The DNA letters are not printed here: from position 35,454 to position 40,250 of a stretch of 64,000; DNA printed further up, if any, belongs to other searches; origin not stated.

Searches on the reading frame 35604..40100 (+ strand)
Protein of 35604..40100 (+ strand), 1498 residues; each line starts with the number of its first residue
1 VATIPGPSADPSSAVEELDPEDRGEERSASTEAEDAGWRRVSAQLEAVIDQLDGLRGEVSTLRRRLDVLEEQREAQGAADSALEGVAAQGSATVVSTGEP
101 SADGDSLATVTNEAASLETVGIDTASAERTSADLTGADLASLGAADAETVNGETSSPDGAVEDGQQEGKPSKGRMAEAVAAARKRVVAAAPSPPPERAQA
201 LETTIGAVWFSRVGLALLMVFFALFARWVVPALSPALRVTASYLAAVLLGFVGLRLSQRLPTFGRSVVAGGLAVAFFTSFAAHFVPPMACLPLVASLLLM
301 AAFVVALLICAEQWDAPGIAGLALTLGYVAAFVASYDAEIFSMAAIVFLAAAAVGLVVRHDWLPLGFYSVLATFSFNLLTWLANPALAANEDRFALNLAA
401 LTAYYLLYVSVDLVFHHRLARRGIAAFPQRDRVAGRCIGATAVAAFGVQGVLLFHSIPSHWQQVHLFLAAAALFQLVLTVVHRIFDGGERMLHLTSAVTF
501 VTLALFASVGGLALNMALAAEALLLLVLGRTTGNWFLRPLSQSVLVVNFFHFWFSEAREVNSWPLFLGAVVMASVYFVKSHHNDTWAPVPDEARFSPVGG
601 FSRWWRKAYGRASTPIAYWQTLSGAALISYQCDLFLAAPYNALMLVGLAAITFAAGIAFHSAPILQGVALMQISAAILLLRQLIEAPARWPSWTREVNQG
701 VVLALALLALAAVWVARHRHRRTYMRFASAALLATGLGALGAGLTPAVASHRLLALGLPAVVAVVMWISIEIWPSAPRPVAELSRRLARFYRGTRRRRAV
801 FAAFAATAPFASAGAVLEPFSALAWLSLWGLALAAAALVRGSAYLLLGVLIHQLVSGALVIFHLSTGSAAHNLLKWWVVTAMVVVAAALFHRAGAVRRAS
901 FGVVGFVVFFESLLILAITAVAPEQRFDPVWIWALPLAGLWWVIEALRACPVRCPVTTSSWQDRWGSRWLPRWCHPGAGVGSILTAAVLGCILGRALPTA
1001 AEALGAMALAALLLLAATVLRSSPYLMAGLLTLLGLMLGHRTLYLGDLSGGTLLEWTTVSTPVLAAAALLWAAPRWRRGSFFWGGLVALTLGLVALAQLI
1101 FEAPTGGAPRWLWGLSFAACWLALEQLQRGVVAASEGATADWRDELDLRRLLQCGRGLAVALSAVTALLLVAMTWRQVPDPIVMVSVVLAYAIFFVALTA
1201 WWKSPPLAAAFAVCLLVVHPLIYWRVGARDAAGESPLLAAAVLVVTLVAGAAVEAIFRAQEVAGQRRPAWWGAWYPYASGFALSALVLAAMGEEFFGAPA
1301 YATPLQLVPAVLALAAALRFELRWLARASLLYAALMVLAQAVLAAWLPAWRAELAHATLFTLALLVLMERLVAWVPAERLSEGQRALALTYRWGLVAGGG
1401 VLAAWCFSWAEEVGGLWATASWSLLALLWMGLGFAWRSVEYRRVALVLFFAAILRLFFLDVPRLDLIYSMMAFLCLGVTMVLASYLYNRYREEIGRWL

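Call 58: search_protein_families(library=pfam, proteins=[window:35604-40100:+], max_evalue=0.0001)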
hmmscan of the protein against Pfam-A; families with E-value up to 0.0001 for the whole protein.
window:35604-40100:+ (1498 aa): 1 family
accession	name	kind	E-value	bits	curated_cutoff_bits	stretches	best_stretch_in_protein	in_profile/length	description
PF10101.14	DUF2339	-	4.6e-16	59.2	33.6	1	209-651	4-449/659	Predicted membrane protein (DUF2339)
